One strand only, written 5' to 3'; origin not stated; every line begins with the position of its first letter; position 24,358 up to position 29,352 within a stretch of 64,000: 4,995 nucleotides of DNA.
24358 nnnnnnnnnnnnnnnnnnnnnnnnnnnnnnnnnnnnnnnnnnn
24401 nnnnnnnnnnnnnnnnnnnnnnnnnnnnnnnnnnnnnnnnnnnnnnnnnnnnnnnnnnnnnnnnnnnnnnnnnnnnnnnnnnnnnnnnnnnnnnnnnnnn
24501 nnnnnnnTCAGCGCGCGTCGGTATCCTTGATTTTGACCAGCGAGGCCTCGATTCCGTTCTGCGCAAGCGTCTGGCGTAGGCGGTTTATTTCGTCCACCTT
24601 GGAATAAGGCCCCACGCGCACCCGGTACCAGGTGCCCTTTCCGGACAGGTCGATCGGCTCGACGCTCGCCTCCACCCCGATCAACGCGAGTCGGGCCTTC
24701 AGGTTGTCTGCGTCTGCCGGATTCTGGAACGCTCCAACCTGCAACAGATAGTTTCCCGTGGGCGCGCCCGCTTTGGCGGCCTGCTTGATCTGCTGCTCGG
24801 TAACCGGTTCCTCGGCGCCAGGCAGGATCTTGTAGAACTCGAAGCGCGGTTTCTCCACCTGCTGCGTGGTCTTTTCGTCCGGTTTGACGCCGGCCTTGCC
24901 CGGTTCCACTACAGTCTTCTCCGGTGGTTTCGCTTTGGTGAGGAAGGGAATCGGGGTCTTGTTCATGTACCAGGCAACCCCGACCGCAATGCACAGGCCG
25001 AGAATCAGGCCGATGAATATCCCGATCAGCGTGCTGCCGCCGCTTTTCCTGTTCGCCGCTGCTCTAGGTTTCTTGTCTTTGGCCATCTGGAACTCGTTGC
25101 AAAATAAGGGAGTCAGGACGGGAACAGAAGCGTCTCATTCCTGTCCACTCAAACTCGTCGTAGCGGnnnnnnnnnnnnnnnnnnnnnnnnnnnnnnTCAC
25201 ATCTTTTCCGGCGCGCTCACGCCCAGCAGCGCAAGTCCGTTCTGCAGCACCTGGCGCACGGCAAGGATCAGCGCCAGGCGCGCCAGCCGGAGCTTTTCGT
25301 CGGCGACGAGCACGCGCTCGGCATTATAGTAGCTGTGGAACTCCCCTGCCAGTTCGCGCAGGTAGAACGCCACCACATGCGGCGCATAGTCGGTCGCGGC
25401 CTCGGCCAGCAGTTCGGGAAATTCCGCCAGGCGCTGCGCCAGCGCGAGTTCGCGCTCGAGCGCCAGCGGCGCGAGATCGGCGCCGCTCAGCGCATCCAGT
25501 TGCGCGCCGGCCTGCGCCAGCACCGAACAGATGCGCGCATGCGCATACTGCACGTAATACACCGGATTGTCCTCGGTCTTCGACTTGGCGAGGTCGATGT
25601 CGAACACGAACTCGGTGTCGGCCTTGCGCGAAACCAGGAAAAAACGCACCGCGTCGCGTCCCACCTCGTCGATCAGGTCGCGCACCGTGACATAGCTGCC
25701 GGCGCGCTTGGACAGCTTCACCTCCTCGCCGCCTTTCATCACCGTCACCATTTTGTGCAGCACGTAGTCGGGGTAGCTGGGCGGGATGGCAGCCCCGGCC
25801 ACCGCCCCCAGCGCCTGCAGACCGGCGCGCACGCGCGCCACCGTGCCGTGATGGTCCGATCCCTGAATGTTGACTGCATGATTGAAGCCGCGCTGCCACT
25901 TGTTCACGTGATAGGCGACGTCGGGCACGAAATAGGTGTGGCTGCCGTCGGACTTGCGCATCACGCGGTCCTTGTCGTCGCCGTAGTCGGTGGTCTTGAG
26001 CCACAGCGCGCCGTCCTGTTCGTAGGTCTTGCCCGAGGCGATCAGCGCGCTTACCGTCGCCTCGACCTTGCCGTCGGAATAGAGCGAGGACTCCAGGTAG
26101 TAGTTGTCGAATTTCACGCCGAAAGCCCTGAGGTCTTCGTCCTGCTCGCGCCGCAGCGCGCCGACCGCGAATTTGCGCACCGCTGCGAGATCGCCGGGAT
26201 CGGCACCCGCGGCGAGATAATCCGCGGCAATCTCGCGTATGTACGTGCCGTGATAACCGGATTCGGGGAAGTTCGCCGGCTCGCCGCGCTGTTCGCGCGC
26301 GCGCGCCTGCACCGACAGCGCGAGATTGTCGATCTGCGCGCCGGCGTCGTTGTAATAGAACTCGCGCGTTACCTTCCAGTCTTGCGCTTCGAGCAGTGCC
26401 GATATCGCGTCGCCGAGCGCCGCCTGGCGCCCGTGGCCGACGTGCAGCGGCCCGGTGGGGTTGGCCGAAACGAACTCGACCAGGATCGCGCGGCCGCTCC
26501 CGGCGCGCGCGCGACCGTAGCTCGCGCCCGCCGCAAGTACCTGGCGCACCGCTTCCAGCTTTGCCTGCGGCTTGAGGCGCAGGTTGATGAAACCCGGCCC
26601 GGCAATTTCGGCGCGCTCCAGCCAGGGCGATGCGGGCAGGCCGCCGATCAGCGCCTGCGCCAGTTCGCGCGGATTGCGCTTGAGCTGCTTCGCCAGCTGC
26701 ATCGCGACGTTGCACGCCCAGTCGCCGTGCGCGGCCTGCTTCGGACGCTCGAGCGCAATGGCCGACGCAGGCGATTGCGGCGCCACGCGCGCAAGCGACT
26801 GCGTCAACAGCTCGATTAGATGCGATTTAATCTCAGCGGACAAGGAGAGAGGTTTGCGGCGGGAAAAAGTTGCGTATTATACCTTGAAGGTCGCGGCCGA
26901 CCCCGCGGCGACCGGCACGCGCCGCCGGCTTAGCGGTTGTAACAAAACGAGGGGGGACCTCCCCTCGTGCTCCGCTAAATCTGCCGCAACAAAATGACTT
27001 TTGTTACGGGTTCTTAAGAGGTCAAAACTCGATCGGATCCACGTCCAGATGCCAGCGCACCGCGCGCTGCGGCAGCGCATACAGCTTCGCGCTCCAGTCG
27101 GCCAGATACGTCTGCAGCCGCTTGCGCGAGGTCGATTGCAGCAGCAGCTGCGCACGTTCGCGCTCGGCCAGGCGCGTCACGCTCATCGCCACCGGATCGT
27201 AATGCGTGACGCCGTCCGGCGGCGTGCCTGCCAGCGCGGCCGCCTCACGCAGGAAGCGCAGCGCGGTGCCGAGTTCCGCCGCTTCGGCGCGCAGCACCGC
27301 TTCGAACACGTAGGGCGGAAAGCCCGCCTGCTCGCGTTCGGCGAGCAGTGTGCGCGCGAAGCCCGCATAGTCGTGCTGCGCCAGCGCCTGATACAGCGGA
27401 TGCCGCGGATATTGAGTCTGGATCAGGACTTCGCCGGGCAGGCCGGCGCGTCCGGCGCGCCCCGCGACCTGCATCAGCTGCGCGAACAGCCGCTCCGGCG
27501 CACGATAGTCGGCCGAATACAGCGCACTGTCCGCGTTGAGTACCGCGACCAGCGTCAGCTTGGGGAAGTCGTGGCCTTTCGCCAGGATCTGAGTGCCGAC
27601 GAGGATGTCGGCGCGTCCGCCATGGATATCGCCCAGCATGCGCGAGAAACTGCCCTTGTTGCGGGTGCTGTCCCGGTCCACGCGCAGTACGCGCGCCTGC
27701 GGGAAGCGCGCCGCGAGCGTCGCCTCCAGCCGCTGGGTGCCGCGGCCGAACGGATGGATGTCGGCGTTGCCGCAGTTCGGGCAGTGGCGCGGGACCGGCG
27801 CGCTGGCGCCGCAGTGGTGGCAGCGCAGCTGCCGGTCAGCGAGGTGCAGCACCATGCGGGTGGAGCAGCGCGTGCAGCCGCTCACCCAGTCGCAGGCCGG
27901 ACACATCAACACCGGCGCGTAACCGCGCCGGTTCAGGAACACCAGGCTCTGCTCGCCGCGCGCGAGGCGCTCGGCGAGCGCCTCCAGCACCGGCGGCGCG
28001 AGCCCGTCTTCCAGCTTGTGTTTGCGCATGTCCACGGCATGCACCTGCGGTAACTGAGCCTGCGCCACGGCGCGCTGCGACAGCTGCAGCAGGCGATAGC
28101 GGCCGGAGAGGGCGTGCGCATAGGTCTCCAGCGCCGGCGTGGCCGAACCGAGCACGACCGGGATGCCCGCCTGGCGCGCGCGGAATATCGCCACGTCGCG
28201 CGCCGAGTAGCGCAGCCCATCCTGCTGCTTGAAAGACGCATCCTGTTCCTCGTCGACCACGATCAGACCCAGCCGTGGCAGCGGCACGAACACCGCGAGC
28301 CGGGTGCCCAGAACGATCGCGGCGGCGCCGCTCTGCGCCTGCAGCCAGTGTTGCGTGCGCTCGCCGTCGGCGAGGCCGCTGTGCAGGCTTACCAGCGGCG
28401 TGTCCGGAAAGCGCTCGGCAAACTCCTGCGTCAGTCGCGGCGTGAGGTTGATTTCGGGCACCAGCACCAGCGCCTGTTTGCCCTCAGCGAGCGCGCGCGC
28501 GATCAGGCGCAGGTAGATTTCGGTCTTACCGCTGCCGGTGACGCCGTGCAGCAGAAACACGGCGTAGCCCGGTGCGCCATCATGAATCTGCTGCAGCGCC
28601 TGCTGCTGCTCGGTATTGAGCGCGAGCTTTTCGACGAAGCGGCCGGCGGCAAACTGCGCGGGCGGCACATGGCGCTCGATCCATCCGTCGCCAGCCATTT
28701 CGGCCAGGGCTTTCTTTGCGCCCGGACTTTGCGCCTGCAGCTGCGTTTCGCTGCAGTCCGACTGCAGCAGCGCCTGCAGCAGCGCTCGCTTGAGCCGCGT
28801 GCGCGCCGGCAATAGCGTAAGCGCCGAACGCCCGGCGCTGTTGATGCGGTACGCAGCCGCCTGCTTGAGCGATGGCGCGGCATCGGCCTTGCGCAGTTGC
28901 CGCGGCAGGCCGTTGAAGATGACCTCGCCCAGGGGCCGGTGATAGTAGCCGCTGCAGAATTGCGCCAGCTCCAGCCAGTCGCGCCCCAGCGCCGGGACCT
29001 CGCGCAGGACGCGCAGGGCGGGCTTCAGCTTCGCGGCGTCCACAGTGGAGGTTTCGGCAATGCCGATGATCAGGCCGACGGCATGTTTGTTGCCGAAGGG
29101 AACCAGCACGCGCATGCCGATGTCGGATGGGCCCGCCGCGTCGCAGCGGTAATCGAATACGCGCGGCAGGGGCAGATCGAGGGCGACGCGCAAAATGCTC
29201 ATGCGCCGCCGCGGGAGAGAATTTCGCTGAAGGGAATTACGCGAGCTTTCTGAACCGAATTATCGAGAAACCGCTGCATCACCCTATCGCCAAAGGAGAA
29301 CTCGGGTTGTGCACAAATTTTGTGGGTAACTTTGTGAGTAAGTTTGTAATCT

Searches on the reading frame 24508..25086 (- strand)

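Call 79: search_protein_families(library=pfam, proteins=[window:24508-25086:-], max_evalue=0.1)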
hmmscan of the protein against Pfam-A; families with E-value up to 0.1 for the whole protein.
window:24508-25086:- (192 aa): 1 family
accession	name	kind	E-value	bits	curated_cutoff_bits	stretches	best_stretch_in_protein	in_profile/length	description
PF05036.18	SPOR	-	1.6e-19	70.4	21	1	110-185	2-76/76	SPOR domain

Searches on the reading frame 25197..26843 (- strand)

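Call 43: search_protein_families(library=pfam, proteins=[window:25197-26843:-])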
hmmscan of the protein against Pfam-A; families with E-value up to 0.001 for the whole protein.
window:25197-26843:- (548 aa): 6 families
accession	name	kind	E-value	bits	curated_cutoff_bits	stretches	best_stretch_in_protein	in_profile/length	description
PF05746.21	DALR_1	-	2.3e-37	128.1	22.3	1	431-548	1-117/117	DALR anticodon binding domain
PF03485.21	Arg_tRNA_synt_N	-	4.3e-24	85.4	21.5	1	8-90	2-85/85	Arginyl tRNA synthetase N terminal domain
PF00750.26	tRNA-synt_1d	-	5.2e-22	78.7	23.3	1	99-399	2-303/349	tRNA synthetases class I (R), catalytic domain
PF09334.17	tRNA-synt_1g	-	4.3e-05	22.9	20.1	0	373-409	324-360/391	tRNA synthetases class I (M)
PF01406.26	tRNA-synt_1e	-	0.00081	19.3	27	0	355-411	235-288/301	tRNA synthetases class I (C) catalytic domain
PF00133.28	tRNA-synt_1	-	0.00091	18.5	22.7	0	363-407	365-406/414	tRNA synthetases class I (I, L, M and V)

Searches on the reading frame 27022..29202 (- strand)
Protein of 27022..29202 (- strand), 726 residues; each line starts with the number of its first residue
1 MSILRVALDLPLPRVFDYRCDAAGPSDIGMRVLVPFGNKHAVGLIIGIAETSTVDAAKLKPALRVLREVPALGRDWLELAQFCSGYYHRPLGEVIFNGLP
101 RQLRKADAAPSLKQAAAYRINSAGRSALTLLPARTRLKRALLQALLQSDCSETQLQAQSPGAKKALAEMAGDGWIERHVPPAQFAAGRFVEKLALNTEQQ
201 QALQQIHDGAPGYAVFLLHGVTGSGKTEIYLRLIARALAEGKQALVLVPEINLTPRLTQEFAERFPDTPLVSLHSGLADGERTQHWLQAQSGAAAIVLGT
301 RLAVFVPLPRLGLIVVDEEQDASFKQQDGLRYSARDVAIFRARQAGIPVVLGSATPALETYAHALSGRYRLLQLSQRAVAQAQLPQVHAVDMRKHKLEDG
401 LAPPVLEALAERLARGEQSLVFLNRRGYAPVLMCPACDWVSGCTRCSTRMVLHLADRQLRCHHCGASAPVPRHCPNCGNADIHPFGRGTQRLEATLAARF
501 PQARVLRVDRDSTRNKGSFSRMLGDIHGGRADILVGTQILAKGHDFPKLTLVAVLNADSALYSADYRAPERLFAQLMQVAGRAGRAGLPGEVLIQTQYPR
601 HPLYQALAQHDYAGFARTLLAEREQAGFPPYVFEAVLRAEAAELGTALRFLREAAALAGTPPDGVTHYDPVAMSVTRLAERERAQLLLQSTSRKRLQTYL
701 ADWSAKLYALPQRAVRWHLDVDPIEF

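Call 43: search_protein_families(library=pfam, proteins=[window:27022-29202:-])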
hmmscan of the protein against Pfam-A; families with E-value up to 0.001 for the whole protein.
window:27022-29202:- (726 aa): 7 families
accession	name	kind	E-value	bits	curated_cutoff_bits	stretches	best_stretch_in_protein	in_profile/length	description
PF17764.6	PriA_3primeBD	-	1.6e-26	92.4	22.7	1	5-100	1-96/96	3'DNA-binding domain (3'BD)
PF00270.35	DEAD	-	2.6e-16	60.3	26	1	198-360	3-163/167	DEAD/DEAH box helicase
PF18074.6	PriA_C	-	4.8e-15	56.6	26.9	1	630-723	1-95/95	Primosomal protein N C-terminal domain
PF04851.21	ResIII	-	6.1e-11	42.9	22.5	1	193-319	2-134/164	Type III restriction enzyme, res subunit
PF00271.37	Helicase_C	-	7.7e-10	39.4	23.5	1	519-587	54-110/110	Helicase conserved C-terminal domain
PF18319.7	Zn_ribbon_PriA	-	1.6e-09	38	26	1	443-469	1-27/27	PriA DNA helicase Cys-rich region (CRR) domain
PF13604.12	AAA_30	-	0.00028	21.1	27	1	195-331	2-109/191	AAA domain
